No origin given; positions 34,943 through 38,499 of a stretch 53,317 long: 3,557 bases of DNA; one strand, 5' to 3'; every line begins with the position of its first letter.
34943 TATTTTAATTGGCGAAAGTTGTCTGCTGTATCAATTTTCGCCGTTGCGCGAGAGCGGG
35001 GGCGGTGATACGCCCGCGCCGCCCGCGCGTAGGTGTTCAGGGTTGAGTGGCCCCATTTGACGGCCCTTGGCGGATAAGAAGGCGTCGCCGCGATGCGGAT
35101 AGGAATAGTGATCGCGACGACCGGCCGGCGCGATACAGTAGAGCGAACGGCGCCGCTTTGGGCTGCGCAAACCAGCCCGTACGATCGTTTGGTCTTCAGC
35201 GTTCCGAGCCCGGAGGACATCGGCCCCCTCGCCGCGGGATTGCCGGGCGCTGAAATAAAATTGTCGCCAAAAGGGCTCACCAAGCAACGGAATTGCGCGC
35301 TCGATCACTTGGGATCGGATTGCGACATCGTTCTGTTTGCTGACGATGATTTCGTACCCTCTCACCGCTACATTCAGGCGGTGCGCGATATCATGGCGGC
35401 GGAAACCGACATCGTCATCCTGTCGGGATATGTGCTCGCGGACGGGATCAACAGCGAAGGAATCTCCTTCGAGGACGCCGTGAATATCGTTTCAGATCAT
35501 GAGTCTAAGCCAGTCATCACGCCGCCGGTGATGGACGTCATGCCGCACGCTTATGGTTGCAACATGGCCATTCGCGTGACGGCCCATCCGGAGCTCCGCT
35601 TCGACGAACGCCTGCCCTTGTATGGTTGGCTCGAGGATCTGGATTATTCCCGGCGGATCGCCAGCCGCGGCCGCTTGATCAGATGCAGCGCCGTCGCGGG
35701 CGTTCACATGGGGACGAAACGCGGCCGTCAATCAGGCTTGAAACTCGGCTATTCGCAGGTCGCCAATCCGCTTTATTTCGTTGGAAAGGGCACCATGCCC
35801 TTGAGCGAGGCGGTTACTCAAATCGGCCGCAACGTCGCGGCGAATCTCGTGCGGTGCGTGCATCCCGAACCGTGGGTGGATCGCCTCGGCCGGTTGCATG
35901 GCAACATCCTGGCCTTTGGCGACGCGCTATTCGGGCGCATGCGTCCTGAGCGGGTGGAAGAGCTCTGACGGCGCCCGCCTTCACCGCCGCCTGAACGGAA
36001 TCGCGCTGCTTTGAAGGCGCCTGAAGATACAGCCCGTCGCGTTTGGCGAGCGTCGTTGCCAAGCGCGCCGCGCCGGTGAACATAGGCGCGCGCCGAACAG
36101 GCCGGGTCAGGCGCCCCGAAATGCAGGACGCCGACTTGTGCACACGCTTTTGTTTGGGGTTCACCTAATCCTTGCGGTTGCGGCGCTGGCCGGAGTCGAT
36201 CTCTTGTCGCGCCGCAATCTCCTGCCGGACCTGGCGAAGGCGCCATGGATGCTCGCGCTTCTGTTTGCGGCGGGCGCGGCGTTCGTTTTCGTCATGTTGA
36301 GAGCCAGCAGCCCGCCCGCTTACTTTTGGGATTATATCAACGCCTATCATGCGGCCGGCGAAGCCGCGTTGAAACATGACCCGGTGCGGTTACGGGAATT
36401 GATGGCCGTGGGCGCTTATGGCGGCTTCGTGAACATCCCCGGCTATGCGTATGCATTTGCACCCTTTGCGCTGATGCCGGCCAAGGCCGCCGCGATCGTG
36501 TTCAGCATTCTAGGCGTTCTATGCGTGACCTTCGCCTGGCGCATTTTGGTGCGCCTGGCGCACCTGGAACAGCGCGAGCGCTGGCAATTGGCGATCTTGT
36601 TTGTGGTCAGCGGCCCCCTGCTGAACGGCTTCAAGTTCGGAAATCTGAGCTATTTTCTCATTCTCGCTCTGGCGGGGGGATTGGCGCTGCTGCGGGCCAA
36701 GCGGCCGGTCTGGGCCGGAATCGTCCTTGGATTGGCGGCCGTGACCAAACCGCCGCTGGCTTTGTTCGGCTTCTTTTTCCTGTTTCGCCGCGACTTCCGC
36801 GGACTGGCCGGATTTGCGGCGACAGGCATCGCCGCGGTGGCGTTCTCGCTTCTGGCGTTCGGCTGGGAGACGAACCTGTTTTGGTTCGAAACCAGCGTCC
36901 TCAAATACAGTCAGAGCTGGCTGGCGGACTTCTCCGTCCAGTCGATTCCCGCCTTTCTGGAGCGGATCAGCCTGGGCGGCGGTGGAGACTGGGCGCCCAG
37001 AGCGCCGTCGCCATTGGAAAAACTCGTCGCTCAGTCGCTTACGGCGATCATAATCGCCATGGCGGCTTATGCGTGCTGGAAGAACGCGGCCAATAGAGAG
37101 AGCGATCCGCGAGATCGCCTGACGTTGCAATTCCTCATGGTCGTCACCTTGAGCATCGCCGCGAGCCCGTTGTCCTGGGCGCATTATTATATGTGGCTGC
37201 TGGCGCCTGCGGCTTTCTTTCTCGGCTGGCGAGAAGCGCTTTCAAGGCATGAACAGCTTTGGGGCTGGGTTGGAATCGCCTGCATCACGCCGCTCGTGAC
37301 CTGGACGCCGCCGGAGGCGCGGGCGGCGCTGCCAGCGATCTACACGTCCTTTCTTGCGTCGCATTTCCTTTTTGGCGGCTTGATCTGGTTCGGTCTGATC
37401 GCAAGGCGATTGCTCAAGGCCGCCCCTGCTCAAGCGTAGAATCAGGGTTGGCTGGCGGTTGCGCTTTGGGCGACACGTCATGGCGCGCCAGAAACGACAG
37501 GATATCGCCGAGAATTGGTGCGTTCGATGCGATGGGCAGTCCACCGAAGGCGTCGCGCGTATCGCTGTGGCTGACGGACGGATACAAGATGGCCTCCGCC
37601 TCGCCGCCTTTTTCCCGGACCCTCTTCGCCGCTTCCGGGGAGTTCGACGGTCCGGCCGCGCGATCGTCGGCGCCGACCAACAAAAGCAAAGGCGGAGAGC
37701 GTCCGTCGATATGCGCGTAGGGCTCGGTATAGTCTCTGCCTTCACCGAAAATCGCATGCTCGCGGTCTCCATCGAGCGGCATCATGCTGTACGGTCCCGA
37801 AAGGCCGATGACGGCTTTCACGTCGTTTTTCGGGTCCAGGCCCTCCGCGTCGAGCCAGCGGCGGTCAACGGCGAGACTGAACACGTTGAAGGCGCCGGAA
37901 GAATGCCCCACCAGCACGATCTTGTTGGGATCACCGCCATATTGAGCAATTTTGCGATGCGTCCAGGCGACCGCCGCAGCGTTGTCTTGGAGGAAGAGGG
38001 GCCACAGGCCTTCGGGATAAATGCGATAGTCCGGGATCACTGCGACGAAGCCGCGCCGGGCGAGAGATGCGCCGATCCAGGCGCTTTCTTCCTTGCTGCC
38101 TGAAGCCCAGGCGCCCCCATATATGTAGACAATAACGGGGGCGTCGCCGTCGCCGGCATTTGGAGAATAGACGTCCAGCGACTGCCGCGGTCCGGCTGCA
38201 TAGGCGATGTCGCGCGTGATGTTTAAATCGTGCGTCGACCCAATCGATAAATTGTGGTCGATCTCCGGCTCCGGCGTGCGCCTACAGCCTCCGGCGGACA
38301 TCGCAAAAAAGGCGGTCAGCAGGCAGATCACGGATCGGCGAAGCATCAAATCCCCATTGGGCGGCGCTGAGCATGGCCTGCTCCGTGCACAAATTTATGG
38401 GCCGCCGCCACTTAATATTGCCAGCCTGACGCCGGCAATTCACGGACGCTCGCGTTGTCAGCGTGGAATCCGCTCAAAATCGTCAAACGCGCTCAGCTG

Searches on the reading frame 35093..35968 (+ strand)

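Call 3: search_protein_families(library=pfam, proteins=[window:35093-35968:+], max_evalue=0.01)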
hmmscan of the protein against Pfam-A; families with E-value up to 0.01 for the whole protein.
window:35093-35968:+ (291 aa): 1 family
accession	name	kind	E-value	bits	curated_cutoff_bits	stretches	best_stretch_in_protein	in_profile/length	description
PF00535.33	Glycos_transf_2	-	0.0002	21.7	23.3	1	59-120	61-123/168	Glycosyl transferase family 2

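Call 4: search_protein_families(library=ncbifam, proteins=[window:35093-35968:+], max_evalue=0.01)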
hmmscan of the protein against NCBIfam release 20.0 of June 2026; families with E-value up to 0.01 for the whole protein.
window:35093-35968:+ (291 aa): 4 families
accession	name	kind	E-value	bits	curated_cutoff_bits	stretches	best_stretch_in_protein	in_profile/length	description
NF050819.1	PolSacchBiosHfsG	equivalog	5.2e-06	25.8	500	1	56-210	72-221/302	polysaccharide biosynthesis protein HfsG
NF038299.1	EPS_HpsN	equivalog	1.7e-05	23.9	425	1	61-211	68-226/317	hormogonium polysaccharide biosynthesis glycosyltransferase HpsN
TIGR03965.1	mycofact_glyco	equivalog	0.0068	15.3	280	1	65-204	145-278/467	mycofactocin biosynthesis glycosyltransferase MftF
NF041875.1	EPS_EpsD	equivalog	0.0077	15.7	370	0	63-197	68-197/325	exopolysaccharide biosynthesis glycosyltransferase EpsD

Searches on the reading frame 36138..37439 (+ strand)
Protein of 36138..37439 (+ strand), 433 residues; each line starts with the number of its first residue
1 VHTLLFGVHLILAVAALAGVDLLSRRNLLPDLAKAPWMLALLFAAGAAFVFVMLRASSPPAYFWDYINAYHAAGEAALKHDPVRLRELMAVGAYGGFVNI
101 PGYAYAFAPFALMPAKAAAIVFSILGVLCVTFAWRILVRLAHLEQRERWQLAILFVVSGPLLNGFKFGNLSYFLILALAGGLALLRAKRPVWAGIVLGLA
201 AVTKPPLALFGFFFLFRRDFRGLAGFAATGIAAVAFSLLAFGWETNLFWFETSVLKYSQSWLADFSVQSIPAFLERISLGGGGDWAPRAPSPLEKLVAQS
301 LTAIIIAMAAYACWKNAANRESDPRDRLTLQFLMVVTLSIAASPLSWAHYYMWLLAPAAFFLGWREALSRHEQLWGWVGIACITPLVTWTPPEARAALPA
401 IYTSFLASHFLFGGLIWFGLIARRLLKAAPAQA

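Call 3: search_protein_families(library=pfam, proteins=[window:36138-37439:+], max_evalue=0.01)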
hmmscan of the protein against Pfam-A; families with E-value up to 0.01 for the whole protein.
window:36138-37439:+ (433 aa): 1 family
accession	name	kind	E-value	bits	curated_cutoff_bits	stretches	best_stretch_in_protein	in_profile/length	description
PF09594.16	GT87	-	4.1e-34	118.8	25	1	97-344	1-237/237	Glycosyltransferase family 87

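Call 4: search_protein_families(library=ncbifam, proteins=[window:36138-37439:+], max_evalue=0.01)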
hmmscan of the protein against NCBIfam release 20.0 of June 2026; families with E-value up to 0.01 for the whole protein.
window:36138-37439:+ (433 aa): 1 family
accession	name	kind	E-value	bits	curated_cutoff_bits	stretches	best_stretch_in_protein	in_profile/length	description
NF009915.0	PRK13375.1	equivalog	1.4e-09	37.1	413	1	97-383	94-366/425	mannosyltransferase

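Call 35: search_solved_structures(query=window:36138-37439:+, max_evalue=1, show_alignments=1)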
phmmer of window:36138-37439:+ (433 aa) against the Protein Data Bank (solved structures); distinct sequences matched with E-value up to 1: 2.
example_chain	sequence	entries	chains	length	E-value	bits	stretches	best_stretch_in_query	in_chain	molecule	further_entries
5zmp_A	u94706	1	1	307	0.45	12.7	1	228-293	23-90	lysine deacylase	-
5h1a_A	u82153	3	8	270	0.63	12.3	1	79-126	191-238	IclR transcription factor homolog | Transcription factor | IclR homolog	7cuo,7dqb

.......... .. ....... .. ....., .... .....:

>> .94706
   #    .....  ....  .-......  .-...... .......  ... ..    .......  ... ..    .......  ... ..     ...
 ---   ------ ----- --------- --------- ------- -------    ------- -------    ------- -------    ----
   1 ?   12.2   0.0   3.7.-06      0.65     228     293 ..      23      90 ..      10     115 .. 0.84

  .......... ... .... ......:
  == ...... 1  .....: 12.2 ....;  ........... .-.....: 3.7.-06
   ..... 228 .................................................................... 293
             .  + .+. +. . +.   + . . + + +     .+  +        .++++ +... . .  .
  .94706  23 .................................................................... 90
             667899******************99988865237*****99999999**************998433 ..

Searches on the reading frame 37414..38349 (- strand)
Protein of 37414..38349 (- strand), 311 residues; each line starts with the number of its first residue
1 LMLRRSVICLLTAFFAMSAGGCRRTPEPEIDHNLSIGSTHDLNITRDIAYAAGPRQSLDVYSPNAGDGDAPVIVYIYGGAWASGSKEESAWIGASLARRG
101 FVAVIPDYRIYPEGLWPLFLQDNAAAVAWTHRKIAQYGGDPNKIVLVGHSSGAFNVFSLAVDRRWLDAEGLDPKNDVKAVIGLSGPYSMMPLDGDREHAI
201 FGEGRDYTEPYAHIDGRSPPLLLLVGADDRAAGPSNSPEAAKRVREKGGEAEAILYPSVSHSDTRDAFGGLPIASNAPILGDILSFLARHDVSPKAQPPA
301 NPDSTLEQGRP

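Call 6: search_protein_families(library=pfam, proteins=[window:37414-38349:-], max_evalue=0.001)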
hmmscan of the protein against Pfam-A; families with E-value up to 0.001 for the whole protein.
window:37414-38349:- (311 aa): 6 families
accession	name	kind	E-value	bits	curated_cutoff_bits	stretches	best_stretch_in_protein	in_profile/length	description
PF20434.5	BD-FAE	-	2e-27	96.6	26.8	1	58-238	1-209/215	BD-FAE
PF00135.34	COesterase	-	2.2e-16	60.3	27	1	58-160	88-201/515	Carboxylesterase family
PF07859.19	Abhydrolase_3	-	4.4e-14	53.2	25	1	73-160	1-89/210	alpha/beta hydrolase fold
PF00326.27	Peptidase_S9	-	4.4e-07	30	22.6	1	128-262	50-188/213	Prolyl oligopeptidase family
PF00561.26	Abhydrolase_1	-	0.00026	21.2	25.8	0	71-185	1-102/245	alpha/beta hydrolase fold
PF12697.13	Abhydrolase_6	-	0.00065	20.9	26.3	0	79-192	6-98/217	Alpha/beta hydrolase family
